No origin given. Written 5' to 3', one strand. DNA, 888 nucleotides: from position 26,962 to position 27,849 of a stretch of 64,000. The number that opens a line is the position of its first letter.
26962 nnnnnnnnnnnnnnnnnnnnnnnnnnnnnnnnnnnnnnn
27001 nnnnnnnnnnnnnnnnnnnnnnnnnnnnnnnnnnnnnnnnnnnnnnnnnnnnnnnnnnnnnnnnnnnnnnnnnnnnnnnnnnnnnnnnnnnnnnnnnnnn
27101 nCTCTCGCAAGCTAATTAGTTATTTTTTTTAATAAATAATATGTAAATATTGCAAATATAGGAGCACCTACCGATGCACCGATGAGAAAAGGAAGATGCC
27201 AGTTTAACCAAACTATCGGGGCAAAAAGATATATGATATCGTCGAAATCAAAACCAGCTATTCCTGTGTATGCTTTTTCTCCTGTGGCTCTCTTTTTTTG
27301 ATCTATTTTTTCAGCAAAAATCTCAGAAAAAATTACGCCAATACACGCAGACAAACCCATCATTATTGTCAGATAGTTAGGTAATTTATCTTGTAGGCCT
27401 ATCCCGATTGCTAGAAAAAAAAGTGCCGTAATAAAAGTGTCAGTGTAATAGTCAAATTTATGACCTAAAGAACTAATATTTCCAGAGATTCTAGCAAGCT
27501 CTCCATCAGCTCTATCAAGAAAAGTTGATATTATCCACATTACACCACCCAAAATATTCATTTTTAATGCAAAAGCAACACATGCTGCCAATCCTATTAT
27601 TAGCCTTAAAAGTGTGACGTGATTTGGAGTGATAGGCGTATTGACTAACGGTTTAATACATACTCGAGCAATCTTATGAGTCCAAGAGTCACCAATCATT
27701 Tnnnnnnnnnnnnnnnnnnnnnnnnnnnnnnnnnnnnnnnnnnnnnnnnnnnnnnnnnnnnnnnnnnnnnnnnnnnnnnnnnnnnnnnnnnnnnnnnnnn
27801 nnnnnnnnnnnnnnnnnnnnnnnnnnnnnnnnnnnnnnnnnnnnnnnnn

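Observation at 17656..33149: Three paralogous CDP-alcohol phosphatidyltransferase genes, each wired into a different hopanoid operon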

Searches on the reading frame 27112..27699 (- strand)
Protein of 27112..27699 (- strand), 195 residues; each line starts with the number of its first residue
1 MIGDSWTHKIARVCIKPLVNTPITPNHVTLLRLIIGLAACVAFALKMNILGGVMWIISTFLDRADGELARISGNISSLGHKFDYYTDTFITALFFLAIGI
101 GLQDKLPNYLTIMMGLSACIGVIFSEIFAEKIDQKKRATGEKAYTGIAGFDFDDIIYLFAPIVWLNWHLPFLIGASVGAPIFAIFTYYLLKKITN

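Call 3: search_protein_families(library=pfam, proteins=[window:27112-27699:-])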
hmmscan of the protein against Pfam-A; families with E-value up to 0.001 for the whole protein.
window:27112-27699:- (195 aa): 1 family
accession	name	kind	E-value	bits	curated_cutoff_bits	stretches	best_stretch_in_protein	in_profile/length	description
PF01066.26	CDP-OH_P_transf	-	1.9e-12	48.2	22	1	24-148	3-126/152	CDP-alcohol phosphatidyltransferase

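Call 5: search_protein_families(library=ncbifam, proteins=[window:27112-27699:-], max_evalue=0.01)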
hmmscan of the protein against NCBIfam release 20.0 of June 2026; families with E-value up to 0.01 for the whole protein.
window:27112-27699:- (195 aa): 8 families
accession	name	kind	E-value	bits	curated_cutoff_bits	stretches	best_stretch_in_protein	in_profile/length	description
NF040950.1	archin_ph_syn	equivalog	5.6e-16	59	180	1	10-117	11-119/191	archaetidylinositol phosphate synthase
NF041135.1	IPPtranDIPPsyn_Thcocales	equivalog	2.1e-12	46.7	580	1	9-126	237-350/419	bifunctional L-myo-inositol-1-phosphate cytidylyltransferase/CDP-L-myo-inositol myo-inositolphosphotransferase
NF045883.1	PIPSynth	equivalog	1.1e-06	28.5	170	1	9-105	9-106/197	phosphatidylinositol phosphate synthase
NF052561.1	PIPSynBT1523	equivalog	0.00012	21.9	350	1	8-121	10-132/232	hypothetical protein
NF053678.1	ClpnSynClsA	equivalog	0.00016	21.9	240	1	25-114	6-94/180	cardiolipin synthase ClsA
TIGR00560.1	pgsA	equivalog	0.00023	21.7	109.1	1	24-98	3-83/183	CDP-diacylglycerol--glycerol-3-phosphate 3-phosphatidyltransferase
TIGR00473.1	pssA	equivalog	0.00035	20.7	107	1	29-88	1-60/153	CDP-diacylglycerol--serine O-phosphatidyltransferase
TIGR04217.1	archae_ser_T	exception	0.0036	17.1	200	1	24-123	9-108/221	archaetidylserine synthase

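Call 16: find_homologous_proteins(query=window:27112-27699:-, max_evalue=0.00001)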
Query window:27112-27699:- (195 aa): 1237 proteins with E <= 0.00001 among 1491 candidates; the best 120 are listed.
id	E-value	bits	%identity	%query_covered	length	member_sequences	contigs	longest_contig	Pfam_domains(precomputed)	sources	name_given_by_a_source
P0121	5.0e-125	433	99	100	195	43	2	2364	PF01066.27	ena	-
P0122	1.4e-96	340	74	99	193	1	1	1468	PF01066.27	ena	-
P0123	4.7e-96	338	78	98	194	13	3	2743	PF01066.27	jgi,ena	-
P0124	5.9e-96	338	74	99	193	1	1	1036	PF01066.27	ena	-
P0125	1.4e-95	337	75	99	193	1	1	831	PF01066.27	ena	-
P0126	1.5e-95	337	76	98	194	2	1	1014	PF01066.27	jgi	-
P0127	3.0e-95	336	73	99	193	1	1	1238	PF01066.27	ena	-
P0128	3.4e-95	335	74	99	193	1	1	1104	PF01066.27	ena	-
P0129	4.3e-95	335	74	99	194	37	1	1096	PF01066.27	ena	-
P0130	6.4e-95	335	74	99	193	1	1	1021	PF01066.27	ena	-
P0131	1.1e-94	334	74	99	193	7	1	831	PF01066.27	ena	-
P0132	1.2e-94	334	74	99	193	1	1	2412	PF01066.27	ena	-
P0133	1.8e-94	333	73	99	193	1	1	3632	PF01066.27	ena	-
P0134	2.1e-94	333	75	99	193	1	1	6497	PF01066.27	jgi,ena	-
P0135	2.1e-94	333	74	98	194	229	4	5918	PF01066.27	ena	-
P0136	2.6e-94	333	73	99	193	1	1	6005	PF01066.27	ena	-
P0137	2.6e-94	333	74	99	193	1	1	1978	PF01066.27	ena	-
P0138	2.9e-94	332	72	99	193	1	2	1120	PF01066.27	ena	-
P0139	3.0e-94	332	73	99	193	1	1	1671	PF01066.27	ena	-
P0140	3.2e-94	332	75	99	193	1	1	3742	PF01066.27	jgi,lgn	jgi:phosphatidylglycerophosphate synthase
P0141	4.0e-94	332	74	99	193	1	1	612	PF01066.27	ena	-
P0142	4.2e-94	332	74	99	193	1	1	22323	PF01066.27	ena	-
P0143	4.8e-94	332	74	99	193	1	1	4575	PF01066.27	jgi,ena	-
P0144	5.4e-94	332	70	99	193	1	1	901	PF01066.27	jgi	-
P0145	5.4e-94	332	73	99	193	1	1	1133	PF01066.27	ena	-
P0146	5.4e-94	332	74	99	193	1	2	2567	PF01066.27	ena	-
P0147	6.0e-94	331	73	99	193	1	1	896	PF01066.27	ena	-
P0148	6.1e-94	331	74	99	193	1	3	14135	PF01066.27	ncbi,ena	-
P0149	6.1e-94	331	74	99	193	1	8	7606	PF01066.27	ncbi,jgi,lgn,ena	jgi:phosphatidylglycerophosphate synthase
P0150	6.1e-94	331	74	99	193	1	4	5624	PF01066.27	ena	-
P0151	6.8e-94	331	73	99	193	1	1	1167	PF01066.27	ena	-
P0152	7.7e-94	331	73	99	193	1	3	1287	PF01066.27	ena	-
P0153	7.7e-94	331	74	99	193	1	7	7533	PF01066.27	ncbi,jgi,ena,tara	tara:strand:- start:25 stop:606 length:582 start_codon:yes stop_codon:yes gene_type:complete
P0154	7.7e-94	331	74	99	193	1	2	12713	PF01066.27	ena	-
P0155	7.8e-94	331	74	99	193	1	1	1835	PF01066.27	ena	-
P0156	8.7e-94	331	74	99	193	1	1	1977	PF01066.27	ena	-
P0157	9.6e-94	331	74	99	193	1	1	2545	PF01066.27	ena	-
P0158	9.7e-94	331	73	99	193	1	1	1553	PF01066.27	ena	-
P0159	9.8e-94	331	74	99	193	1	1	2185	PF01066.27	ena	-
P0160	1.1e-93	331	74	99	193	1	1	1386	PF01066.27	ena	-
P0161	1.2e-93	330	73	99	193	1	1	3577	PF01066.27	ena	-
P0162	1.2e-93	330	73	99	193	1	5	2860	PF01066.27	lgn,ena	-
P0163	1.2e-93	330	74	99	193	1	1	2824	PF01066.27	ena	-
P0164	1.6e-93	330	73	99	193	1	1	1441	PF01066.27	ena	-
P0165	1.6e-93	330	72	99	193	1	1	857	PF01066.27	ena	-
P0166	1.8e-93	330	74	98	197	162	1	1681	PF01066.27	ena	-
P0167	2.4e-93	329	74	99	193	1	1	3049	PF01066.27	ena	-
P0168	2.4e-93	329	73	99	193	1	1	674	PF01066.27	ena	-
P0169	4.0e-93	329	73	99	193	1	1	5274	PF01066.27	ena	-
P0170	5.4e-93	328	73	99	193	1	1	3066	PF01066.27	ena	-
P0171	6.5e-93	328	73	99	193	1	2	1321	PF01066.27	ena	-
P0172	7.3e-93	328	73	99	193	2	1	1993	PF01066.27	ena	-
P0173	7.7e-93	328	73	99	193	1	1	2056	PF01066.27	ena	-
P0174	8.6e-93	328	73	99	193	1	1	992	PF01066.27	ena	-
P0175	1.2e-92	327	72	99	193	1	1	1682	PF01066.27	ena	-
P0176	1.6e-92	327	74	99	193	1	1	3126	PF01066.27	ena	-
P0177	2.4e-92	326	72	99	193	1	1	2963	PF01066.27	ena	-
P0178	2.5e-92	326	73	99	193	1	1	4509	PF01066.27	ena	-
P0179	4.0e-92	325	72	99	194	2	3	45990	PF01066.27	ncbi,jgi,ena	-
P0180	4.6e-92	325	72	99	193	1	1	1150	PF01066.27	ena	-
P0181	4.7e-92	325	72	99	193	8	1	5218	PF01066.27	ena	-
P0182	5.3e-92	325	72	99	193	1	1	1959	PF01066.27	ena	-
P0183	9.3e-92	324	73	99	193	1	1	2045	PF01066.27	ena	-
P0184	1.7e-91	323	73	99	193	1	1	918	PF01066.27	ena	-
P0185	4.0e-91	322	73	99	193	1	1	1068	PF01066.27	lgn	-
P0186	3.8e-90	319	72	99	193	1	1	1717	PF01066.27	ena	-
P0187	4.3e-90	319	71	99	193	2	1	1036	PF01066.27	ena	-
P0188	9.0e-90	318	72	99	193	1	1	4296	PF01066.27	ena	-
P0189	7.9e-86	305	66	100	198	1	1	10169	PF01066.27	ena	-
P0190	5.2e-85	302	67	99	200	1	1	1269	PF01066.27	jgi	jgi:phosphatidylglycerophosphate synthase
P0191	2.3e-84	300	67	100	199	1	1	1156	PF01066.27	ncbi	-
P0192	2.9e-84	300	65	100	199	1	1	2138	PF01066.27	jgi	-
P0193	4.8e-84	299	67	99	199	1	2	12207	PF01066.27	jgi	jgi:phosphatidylglycerophosphate synthase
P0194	7.7e-84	298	69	98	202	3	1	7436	PF01066.27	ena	-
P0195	7.8e-84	298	66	98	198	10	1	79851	PF01066.27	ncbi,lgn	-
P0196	8.9e-84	298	66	100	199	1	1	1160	PF01066.27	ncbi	-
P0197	1.2e-83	298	64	100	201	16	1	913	PF01066.27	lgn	-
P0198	1.4e-83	298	68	98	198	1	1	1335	PF01066.27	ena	-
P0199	4.0e-83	296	66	100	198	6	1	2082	PF01066.27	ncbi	ncbi:MAG: CDP-alcohol phosphatidyltransferase family protein [Gammaproteobacteria bacterium]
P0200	4.1e-83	296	66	98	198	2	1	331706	PF01066.27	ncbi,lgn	-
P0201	4.4e-83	296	67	98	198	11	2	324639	PF01066.27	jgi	jgi:phosphatidylglycerophosphate synthase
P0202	4.6e-83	296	66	98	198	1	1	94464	PF01066.27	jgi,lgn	jgi:archaetidylinositol phosphate synthase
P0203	6.0e-83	296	66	100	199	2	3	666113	PF01066.27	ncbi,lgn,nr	ncbi:MAG: CDP-alcohol phosphatidyltransferase family protein [Proteobacteria bacterium]|nr:CDP-alcoh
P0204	8.5e-83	295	67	98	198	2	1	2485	PF01066.27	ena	-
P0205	9.8e-83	295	67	100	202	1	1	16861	PF01066.27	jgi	jgi:phosphatidylglycerophosphate synthase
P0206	1.4e-82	294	64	100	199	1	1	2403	PF01066.27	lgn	-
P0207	1.4e-82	294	65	100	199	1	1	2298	PF01066.27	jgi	-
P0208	1.6e-82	294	66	99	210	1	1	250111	PF01066.27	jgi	jgi:phosphatidylglycerophosphate synthase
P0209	1.8e-82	294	65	99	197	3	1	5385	PF01066.27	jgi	jgi:phosphatidylglycerophosphate synthase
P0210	1.9e-82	294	65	100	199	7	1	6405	PF01066.27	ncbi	-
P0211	2.9e-82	293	68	98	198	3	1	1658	PF01066.27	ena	-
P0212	3.4e-82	293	66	99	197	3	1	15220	PF01066.27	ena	-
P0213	3.4e-82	293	67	98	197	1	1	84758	PF01066.27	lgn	-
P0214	3.8e-82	293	66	98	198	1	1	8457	PF01066.27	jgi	jgi:phosphatidylglycerophosphate synthase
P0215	3.8e-82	293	67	98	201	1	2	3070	PF01066.27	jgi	jgi:phosphatidylglycerophosphate synthase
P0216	4.1e-82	293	68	98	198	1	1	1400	PF01066.27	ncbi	-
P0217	4.7e-82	293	67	98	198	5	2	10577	PF01066.27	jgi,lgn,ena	-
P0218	5.4e-82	292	65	99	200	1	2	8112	PF01066.27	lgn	-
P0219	5.9e-82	292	65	99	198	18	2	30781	PF01066.27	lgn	-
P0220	6.1e-82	292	68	98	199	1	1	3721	PF01066.27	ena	-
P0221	6.6e-82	292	66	99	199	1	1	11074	PF01066.27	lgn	-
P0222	7.1e-82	292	67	98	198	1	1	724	PF01066.27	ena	-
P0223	7.6e-82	292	67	99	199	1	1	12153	PF01066.27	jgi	-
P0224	7.8e-82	292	67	98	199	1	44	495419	PF01066.27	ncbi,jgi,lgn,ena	-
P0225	9.9e-82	292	67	98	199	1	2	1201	PF01066.27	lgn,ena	-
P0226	1.2e-81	291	65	99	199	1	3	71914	PF01066.27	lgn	-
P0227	1.3e-81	291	67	98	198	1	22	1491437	PF01066.27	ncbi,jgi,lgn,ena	-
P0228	1.5e-81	291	67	98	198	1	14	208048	PF01066.27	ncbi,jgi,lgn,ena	-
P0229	1.7e-81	291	67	98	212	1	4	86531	PF01066.27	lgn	-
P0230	1.7e-81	291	65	99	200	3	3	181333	PF01066.27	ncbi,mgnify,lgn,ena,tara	mgnify:FL=1|tara:strand:+ start:5862 stop:6464 length:603 start_codon:yes stop_codon:yes gene_type:c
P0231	1.8e-81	291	67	98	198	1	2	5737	PF01066.27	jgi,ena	-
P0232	1.9e-81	291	66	98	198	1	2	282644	PF01066.27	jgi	jgi:phosphatidylglycerophosphate synthase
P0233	1.9e-81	291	66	98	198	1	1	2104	PF01066.27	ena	-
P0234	2.1e-81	290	67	99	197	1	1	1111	PF01066.27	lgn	-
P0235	2.4e-81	290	64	99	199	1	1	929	PF01066.27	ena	-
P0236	3.1e-81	290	64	100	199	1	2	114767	PF01066.27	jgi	jgi:phosphatidylglycerophosphate synthase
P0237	3.3e-81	290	67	98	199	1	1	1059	PF01066.27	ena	-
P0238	3.4e-81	290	67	98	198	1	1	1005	PF01066.27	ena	-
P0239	3.6e-81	290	67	98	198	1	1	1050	PF01066.27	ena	-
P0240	3.8e-81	290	64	98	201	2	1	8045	PF01066.27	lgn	-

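Call 18: find_encoding_contigs(protein=P0227, flank=10000, max_places=2)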
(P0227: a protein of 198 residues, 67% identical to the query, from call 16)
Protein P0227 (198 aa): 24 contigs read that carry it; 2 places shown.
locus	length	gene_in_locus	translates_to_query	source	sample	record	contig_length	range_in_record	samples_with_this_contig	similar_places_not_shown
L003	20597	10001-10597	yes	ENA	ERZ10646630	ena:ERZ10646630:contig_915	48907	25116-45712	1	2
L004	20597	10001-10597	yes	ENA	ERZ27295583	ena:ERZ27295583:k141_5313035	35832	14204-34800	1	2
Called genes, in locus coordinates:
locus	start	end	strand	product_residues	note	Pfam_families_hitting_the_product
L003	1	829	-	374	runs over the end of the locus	PF00696:AA_kinase, PF01472:PUA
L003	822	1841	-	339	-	PF01018:GTP1_OBG, PF01926:MMR_HSR1, PF02421:FeoB_N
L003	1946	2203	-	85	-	PF01016:Ribosomal_L27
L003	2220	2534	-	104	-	PF00829:Ribosomal_L21p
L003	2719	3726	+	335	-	PF00348:polyprenyl_synt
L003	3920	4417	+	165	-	PF13371:TPR_9 (weak), PF12895:ANAPC3, PF13424:TPR_12 (weak), PF00515:TPR_1 (weak), PF13432:TPR_16 (weak), PF13371:TPR_9 (weak), PF07719:TPR_2 (weak), PF00515:TPR_1, +6 more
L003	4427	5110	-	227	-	PF01066:CDP-OH_P_transf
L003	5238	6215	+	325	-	PF03706:LPG_synthase_TM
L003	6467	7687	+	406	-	PF13506:Glyco_transf_21, PF13641:Glyco_tranf_2_3, PF00535:Glycos_transf_2, PF13632:Glyco_trans_2_3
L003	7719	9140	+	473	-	PF04055:Radical_SAM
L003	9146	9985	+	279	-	PF04794:YdjC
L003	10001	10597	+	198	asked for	PF01066:CDP-OH_P_transf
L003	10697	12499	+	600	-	PF01011:PQQ, PF13360:PQQ_2, PF13570:Beta-prop_ACSF4 (faint), PF01011:PQQ, PF13360:PQQ_2 (weak)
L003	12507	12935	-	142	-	PF22381:Staph_reg_Sar_Rot, PF12802:MarR_2 (weak), PF01047:MarR, PF13601:HTH_34 (weak), PF09339:HTH_IclR (weak)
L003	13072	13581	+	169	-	PF16694:Cytochrome_P460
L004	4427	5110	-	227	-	PF01066:CDP-OH_P_transf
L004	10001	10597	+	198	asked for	PF01066:CDP-OH_P_transf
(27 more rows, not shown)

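Call 43: search_solved_structures(query=window:27112-27699:-, max_evalue=1)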
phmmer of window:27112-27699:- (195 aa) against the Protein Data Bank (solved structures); distinct sequences matched with E-value up to 1: 2.
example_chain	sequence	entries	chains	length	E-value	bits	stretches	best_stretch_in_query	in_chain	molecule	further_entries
4mnd_A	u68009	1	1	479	2.4e-07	34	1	16-103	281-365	CTP L-myo-inositol-1-phosphate cytidylyltransferase/CDP-L-myo-inositol myo-inositolphospho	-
4o6m_A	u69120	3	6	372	7.1e-05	26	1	10-112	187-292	AF2299, a CDP-alcohol phosphotransferase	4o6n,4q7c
